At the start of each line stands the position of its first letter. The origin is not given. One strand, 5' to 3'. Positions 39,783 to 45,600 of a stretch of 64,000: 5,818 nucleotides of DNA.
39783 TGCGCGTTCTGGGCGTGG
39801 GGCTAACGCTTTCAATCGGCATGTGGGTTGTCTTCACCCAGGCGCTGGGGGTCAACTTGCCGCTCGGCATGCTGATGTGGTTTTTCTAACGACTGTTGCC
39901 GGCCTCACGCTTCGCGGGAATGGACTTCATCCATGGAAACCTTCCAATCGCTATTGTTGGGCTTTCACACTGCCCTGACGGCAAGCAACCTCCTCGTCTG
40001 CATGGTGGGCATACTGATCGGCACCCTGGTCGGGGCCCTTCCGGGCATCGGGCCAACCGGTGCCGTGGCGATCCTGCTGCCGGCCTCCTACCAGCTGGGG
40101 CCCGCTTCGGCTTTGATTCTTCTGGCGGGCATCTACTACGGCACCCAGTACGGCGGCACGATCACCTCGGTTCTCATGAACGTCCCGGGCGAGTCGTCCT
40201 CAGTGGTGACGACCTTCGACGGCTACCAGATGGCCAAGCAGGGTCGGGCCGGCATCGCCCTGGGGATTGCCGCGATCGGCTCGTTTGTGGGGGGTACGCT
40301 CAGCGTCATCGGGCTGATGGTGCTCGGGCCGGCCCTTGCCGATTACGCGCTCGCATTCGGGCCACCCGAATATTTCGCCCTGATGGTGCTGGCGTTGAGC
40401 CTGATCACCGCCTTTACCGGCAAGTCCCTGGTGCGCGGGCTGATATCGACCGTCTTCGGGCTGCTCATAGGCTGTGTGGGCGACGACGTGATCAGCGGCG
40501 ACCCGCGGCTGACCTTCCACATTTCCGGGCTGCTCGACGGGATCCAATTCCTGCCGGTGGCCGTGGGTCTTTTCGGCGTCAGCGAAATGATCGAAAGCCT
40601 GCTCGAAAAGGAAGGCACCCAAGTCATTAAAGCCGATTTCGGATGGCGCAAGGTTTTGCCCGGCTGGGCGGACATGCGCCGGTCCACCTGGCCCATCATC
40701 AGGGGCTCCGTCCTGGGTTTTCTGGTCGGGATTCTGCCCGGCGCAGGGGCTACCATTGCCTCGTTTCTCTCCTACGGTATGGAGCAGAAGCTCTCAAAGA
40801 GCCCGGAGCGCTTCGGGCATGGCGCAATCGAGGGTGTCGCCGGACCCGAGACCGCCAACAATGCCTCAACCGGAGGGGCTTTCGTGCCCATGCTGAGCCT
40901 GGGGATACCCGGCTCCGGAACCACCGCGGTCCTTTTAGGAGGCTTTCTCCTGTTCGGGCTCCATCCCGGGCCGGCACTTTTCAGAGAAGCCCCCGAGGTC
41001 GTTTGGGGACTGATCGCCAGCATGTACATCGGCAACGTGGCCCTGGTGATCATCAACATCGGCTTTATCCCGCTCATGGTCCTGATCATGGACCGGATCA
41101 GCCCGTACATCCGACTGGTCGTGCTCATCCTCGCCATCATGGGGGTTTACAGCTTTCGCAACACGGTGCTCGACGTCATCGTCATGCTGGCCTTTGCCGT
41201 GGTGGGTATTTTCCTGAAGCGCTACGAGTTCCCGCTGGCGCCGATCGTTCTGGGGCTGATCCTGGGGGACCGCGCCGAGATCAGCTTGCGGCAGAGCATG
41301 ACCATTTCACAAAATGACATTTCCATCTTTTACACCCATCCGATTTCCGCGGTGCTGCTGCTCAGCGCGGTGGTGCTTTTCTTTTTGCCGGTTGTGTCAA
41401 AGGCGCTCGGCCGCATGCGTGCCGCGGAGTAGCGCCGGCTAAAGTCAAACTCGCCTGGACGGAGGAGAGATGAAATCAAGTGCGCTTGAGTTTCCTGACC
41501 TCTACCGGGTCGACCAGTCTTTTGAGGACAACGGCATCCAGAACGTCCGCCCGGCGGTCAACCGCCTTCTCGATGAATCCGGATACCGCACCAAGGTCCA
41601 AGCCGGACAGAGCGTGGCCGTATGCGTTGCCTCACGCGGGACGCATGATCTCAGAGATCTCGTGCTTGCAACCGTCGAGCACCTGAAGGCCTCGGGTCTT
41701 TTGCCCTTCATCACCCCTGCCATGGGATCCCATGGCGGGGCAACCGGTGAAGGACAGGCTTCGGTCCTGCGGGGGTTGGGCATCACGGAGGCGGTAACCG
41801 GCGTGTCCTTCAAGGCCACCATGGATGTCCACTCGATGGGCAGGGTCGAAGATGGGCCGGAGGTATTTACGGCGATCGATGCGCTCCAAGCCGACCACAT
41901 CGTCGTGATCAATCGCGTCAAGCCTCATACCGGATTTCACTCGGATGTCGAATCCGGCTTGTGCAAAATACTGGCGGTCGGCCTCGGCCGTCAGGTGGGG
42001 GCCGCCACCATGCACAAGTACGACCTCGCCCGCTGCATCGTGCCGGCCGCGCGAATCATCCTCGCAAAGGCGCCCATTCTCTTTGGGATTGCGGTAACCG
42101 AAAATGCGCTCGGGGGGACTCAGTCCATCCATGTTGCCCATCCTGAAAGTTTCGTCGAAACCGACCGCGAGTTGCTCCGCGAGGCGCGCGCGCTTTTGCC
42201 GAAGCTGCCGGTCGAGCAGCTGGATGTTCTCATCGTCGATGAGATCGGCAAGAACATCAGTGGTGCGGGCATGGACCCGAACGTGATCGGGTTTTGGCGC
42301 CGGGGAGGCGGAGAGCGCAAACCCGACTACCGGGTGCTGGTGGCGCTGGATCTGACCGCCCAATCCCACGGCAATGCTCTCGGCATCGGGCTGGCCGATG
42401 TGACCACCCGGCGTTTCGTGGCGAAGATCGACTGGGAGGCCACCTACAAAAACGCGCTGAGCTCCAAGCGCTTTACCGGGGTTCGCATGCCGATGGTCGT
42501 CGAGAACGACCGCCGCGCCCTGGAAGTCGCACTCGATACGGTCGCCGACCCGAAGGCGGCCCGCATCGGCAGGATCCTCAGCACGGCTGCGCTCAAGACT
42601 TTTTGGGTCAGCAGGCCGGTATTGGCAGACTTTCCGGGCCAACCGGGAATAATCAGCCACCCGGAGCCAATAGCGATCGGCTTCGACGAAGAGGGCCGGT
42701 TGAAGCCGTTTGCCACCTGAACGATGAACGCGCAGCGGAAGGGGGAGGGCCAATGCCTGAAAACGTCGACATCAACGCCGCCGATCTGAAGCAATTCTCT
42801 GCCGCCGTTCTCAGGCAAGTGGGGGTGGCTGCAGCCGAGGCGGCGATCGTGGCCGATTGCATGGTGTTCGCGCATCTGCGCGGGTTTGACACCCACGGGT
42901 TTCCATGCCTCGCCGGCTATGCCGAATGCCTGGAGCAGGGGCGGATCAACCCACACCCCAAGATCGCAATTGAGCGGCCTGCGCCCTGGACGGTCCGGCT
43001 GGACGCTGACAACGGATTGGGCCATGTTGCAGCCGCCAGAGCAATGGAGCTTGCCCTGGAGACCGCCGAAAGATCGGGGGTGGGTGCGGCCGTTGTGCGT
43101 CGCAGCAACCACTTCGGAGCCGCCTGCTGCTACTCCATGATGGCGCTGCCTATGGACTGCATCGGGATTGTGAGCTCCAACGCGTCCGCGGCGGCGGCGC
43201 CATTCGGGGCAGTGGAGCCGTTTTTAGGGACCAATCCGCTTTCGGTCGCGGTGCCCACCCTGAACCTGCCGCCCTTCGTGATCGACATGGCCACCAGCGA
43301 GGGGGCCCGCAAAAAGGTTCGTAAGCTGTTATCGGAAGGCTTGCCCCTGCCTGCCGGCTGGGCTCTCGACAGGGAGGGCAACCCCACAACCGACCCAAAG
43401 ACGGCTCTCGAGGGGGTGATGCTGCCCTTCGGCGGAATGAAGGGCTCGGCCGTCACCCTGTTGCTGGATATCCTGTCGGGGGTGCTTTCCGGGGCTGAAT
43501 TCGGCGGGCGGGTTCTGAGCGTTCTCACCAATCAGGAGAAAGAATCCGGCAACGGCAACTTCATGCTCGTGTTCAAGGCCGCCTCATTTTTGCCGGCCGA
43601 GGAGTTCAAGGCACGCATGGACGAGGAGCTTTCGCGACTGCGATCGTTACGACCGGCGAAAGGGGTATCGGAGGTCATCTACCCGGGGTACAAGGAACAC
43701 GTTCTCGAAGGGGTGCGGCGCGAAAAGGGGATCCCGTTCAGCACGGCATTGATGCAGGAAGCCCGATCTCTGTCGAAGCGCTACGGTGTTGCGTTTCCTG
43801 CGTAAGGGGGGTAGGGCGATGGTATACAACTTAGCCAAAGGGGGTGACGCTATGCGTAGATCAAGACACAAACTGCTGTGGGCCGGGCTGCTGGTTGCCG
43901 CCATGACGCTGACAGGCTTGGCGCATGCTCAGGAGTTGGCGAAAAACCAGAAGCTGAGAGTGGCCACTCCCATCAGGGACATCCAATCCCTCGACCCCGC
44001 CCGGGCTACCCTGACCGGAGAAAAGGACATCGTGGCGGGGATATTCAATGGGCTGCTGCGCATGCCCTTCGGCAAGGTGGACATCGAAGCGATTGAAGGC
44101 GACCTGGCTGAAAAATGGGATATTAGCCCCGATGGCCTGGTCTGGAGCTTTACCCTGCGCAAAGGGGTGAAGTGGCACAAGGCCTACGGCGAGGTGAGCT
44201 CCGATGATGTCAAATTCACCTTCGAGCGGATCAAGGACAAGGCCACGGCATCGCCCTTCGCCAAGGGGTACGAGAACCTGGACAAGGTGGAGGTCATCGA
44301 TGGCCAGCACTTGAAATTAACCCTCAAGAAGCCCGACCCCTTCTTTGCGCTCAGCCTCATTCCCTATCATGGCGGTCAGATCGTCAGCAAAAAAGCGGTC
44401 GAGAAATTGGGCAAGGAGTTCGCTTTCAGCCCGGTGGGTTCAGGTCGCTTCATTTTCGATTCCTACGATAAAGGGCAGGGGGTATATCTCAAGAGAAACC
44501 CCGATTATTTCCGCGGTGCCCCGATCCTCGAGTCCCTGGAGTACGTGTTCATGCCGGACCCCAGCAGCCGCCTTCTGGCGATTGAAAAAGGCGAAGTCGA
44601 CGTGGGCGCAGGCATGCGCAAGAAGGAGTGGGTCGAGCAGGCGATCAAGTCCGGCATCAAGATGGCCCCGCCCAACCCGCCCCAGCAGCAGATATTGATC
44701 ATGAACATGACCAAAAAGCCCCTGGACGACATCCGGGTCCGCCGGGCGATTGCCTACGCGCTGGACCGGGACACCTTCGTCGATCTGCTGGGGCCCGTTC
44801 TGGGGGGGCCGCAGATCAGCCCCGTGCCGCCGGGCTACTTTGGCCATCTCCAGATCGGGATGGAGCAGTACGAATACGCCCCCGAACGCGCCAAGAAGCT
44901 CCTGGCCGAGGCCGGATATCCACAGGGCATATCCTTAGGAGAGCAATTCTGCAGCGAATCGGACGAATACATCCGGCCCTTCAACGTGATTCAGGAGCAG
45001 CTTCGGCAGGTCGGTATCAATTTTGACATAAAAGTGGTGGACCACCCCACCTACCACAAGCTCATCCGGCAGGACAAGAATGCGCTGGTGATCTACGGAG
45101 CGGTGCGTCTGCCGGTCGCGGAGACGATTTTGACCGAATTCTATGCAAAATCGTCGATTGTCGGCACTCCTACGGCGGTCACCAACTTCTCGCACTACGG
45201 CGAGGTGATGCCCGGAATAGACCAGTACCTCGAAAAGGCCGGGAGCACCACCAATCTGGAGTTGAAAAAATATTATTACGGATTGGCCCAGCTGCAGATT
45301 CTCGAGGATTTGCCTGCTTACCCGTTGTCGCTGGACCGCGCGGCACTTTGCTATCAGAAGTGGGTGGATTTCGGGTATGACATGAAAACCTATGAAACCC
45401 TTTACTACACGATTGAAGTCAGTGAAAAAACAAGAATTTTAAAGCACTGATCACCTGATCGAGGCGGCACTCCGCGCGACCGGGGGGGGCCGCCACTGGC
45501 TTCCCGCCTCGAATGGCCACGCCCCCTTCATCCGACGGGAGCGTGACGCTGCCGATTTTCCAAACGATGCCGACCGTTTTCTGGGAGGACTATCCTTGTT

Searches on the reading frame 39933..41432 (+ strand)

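Call 28: search_protein_families(library=pfam, max_evalue=0.001, proteins=[window:39933-41432:+])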
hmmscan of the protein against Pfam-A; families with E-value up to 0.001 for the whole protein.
window:39933-41432:+ (499 aa): 1 family
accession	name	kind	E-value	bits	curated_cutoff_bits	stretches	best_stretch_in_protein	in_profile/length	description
PF01970.21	TctA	-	2.6e-157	524.3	28.9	1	20-440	1-423/423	Tripartite tricarboxylate transporter TctA family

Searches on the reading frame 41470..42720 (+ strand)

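Call 28: search_protein_families(library=pfam, max_evalue=0.001, proteins=[window:41470-42720:+])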
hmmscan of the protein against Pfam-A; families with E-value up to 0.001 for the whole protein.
window:41470-42720:+ (416 aa): 2 families
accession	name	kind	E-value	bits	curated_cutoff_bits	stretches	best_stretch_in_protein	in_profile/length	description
PF04015.17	DUF362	-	0.00013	22.5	24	1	63-212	21-170/200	Domain of unknown function (DUF362)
PF09861.14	Lar_N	-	0.00017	21.3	23.3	1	21-154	29-167/204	Lactate racemase N-terminal domain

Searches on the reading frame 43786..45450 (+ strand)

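Call 28: search_protein_families(library=pfam, max_evalue=0.001, proteins=[window:43786-45450:+])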
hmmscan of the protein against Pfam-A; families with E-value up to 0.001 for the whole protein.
window:43786-45450:+ (554 aa): 1 family
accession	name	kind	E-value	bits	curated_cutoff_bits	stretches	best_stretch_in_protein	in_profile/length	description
PF00496.27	SBP_bac_5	-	6.8e-80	269.4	32.4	1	103-436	2-343/368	Bacterial extracellular solute-binding proteins, family 5 Middle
